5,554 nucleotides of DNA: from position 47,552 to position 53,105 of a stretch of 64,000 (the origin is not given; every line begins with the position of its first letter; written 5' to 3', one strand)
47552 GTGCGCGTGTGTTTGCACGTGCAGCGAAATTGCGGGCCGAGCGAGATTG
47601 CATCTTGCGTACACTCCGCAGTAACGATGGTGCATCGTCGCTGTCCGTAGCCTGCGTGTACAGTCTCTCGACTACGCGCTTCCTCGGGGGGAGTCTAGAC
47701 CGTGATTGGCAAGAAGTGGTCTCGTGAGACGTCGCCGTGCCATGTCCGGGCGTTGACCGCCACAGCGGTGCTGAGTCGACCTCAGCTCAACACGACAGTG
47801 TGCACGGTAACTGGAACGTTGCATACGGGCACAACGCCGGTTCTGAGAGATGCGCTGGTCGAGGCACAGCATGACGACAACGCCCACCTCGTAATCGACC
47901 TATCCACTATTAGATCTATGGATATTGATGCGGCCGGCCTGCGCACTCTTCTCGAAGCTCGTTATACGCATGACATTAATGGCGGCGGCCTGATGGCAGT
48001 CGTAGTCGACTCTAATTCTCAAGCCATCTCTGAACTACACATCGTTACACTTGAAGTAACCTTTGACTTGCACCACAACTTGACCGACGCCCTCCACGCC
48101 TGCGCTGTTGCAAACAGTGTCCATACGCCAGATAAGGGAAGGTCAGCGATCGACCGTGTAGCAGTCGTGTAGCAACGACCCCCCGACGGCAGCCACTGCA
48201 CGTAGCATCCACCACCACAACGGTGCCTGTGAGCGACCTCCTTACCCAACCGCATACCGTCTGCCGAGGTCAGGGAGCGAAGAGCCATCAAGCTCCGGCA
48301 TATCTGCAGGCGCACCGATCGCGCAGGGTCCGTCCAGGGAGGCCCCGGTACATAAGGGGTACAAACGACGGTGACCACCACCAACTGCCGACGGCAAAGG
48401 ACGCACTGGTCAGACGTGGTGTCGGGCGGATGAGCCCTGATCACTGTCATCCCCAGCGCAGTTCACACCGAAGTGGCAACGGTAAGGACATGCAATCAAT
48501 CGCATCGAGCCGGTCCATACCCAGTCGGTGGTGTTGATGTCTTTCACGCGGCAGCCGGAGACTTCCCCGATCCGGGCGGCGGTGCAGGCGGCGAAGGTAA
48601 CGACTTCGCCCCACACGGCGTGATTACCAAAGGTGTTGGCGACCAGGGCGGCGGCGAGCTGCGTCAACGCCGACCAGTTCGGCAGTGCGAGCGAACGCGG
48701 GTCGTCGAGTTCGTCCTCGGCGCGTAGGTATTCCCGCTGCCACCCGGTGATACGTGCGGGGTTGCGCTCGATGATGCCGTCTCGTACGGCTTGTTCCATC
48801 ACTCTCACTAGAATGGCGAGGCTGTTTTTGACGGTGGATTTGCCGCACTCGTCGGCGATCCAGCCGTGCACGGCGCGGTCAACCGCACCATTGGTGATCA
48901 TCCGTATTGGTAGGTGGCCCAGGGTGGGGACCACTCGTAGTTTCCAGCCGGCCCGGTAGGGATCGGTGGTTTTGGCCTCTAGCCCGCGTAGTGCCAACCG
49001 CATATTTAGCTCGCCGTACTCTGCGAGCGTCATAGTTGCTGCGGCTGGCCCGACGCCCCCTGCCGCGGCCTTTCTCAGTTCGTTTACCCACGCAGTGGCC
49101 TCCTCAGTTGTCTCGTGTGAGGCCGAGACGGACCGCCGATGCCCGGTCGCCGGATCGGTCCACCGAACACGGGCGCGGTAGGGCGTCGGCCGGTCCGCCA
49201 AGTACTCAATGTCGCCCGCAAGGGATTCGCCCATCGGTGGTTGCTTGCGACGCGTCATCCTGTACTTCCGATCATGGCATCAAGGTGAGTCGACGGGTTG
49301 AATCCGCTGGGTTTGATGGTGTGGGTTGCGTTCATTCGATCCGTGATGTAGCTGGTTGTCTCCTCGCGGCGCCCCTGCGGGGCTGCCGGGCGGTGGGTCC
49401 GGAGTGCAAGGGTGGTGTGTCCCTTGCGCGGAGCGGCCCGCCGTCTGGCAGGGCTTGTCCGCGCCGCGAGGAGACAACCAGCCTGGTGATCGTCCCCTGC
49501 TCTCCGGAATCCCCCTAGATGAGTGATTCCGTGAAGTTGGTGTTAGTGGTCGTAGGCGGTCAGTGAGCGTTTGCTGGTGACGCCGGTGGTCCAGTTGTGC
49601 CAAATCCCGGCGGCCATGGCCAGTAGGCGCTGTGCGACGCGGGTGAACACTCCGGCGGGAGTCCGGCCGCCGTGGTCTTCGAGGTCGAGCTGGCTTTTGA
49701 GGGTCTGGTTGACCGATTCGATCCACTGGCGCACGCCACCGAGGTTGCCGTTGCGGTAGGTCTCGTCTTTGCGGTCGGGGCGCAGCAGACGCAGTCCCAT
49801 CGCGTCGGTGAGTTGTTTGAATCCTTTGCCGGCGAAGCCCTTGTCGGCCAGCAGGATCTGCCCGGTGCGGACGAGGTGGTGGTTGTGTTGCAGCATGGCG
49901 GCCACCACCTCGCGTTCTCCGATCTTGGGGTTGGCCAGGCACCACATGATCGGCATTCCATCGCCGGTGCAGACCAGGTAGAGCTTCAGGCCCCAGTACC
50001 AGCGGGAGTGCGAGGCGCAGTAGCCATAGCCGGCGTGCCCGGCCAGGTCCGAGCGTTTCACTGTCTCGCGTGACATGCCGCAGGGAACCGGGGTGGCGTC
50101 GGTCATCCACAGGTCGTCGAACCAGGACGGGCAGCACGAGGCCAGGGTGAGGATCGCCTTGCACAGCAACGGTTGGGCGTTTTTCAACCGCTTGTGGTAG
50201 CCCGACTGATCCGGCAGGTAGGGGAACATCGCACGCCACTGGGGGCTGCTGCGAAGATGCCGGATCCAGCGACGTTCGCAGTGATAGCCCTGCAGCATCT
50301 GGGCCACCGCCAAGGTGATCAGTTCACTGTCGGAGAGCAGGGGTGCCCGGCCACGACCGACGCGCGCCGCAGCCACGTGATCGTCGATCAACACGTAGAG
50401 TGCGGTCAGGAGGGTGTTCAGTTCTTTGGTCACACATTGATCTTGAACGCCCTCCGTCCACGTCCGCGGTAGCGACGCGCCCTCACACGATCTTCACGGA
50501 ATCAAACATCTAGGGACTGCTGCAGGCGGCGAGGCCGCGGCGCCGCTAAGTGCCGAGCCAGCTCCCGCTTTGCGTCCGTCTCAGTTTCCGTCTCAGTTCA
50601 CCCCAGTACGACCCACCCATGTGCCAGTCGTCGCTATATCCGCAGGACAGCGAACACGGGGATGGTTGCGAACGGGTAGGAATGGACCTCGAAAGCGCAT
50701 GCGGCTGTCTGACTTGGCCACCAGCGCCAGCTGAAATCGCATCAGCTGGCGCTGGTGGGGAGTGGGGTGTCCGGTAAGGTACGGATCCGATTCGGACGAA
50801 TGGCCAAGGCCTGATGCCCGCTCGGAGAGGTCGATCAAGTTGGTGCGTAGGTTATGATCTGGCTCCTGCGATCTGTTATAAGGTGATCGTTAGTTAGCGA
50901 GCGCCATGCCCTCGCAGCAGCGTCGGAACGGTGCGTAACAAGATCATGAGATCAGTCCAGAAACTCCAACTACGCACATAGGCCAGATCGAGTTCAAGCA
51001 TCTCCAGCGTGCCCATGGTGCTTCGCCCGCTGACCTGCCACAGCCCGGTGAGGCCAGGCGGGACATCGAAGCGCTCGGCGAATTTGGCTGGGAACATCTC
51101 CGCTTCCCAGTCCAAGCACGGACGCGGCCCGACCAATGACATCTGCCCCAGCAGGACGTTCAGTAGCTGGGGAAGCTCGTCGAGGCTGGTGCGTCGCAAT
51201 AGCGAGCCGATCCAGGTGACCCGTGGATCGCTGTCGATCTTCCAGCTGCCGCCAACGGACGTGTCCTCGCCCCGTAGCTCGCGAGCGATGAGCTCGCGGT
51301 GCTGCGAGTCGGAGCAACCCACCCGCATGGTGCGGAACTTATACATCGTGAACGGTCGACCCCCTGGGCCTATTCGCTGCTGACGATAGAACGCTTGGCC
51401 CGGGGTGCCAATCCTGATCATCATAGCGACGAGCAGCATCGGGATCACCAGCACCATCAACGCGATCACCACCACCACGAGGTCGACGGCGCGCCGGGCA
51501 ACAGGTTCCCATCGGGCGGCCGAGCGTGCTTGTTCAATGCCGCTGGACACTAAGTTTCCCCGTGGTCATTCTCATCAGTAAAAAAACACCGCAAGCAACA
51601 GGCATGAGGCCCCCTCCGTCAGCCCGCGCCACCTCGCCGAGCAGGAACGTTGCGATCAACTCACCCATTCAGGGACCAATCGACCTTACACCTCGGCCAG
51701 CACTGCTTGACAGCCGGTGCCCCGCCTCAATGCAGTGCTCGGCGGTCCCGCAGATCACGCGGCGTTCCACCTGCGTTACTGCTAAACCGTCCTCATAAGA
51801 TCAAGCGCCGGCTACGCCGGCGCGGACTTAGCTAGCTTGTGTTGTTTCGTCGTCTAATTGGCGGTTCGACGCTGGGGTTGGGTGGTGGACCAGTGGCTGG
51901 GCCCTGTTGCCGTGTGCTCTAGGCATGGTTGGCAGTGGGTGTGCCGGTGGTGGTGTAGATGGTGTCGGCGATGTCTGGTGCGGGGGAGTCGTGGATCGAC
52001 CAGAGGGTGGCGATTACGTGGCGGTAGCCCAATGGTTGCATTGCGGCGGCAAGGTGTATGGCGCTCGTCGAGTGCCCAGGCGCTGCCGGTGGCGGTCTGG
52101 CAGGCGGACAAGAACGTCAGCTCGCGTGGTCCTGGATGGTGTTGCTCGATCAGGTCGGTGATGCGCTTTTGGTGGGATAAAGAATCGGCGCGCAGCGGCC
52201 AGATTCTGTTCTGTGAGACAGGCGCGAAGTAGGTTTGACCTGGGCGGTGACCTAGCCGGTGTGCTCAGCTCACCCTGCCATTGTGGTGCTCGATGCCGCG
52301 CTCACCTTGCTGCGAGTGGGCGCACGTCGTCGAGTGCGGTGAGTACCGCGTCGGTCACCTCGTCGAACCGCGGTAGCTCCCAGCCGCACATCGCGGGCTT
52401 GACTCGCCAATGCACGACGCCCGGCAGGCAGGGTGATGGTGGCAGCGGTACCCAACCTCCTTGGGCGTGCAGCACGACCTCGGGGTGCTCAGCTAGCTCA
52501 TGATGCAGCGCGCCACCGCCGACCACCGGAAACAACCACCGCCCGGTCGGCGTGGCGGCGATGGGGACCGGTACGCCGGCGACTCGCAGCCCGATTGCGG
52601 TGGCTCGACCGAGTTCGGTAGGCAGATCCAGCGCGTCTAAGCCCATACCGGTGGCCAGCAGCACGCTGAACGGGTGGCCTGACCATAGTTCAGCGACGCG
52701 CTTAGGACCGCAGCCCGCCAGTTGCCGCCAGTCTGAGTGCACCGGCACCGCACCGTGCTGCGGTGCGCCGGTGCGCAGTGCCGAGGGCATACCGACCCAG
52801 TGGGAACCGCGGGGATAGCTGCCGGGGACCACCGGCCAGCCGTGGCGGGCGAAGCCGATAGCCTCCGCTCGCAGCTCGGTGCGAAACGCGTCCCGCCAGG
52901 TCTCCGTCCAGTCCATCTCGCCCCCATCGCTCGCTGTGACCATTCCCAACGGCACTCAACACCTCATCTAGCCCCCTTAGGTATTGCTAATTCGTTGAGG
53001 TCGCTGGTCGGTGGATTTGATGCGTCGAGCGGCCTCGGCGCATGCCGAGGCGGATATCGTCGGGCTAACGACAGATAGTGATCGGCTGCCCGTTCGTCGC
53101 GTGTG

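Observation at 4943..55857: Fourfold direct repeat of the tRNA-Pro(GGG) 3' part delimits about 51 kb of tandemly accreted integrative elements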

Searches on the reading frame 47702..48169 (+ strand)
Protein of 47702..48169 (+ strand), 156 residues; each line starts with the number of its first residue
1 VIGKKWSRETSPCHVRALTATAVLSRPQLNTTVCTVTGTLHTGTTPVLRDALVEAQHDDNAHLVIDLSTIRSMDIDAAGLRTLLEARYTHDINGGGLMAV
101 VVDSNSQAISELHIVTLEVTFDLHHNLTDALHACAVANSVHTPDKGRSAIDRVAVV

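Call 13: search_protein_families(library=pfam, proteins=[window:47702-48169:+], max_evalue=0.01)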
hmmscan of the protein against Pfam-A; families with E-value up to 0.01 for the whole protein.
window:47702-48169:+ (156 aa): 2 families
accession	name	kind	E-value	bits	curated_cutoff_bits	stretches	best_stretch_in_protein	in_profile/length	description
PF01740.26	STAS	-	8.5e-05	22.7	22.6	1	30-97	9-75/106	STAS domain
PF13466.11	STAS_2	-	0.00033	21.2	29.2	1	36-88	3-52/80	STAS domain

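Call 59: search_protein_families(library=padloc, proteins=[window:47702-48169:+], max_evalue=0.01)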
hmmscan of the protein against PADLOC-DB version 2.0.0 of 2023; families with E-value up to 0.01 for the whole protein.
window:47702-48169:+ (156 aa): 0 families

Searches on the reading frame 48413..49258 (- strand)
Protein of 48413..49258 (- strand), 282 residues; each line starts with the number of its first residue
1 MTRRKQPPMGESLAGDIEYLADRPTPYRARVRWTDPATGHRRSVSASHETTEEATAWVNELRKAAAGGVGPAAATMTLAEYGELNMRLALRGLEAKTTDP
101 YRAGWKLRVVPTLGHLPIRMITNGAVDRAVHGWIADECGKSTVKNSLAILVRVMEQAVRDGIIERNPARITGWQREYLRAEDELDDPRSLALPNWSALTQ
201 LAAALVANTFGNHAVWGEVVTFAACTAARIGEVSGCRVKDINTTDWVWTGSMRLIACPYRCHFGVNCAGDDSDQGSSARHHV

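Call 13: search_protein_families(library=pfam, proteins=[window:48413-49258:-], max_evalue=0.01)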
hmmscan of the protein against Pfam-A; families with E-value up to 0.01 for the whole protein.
window:48413-49258:- (282 aa): 1 family
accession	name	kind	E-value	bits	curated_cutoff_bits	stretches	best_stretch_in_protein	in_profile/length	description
PF22022.2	Phage_int_M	-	0.00037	21.1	27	1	95-169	18-91/96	Phage integrase central domain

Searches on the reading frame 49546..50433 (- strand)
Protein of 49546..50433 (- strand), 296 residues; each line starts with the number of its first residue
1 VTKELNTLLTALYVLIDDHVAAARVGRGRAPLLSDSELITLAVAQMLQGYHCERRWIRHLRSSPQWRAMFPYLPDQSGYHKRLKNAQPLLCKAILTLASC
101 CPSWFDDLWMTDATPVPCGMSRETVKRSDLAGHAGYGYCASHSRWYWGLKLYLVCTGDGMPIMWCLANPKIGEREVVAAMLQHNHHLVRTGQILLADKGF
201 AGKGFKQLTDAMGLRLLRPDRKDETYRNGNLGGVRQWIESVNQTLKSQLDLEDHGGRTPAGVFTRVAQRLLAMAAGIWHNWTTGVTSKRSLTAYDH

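Call 13: search_protein_families(library=pfam, proteins=[window:49546-50433:-], max_evalue=0.01)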
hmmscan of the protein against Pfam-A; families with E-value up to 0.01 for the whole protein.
window:49546-50433:- (296 aa): 2 families
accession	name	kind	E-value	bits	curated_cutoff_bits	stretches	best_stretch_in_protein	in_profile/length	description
PF01609.27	DDE_Tnp_1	-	7.3e-08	32.8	23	1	112-272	10-197/200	Transposase DDE domain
PF13612.12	DDE_Tnp_1_3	-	4.3e-05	24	27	1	107-252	6-148/155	Transposase DDE domain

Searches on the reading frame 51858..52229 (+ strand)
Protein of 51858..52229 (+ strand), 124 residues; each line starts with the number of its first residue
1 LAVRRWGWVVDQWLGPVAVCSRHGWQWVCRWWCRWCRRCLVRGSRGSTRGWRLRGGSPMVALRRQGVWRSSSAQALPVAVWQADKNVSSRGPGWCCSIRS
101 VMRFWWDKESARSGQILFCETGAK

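Call 15: search_protein_families(library=pfam, proteins=[window:51858-52229:+], max_evalue=0.01)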
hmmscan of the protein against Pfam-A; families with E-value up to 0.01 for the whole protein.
window:51858-52229:+ (124 aa): 0 families

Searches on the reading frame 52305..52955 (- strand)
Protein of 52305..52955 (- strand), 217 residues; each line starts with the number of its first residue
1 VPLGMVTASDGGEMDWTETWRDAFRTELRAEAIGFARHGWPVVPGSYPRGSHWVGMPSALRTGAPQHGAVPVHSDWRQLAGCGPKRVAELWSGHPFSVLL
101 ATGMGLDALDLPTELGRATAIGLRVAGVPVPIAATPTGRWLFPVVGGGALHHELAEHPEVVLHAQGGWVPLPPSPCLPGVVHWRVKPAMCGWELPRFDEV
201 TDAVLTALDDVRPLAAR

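Call 15: search_protein_families(library=pfam, proteins=[window:52305-52955:-], max_evalue=0.01)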
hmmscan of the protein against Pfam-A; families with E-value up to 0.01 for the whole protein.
window:52305-52955:- (217 aa): 1 family
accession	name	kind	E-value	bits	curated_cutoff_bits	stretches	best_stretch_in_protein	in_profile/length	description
PF09250.16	Prim-Pol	-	1.2e-11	45.8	22.8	1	35-187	4-149/158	Bifunctional DNA primase/polymerase, N-terminal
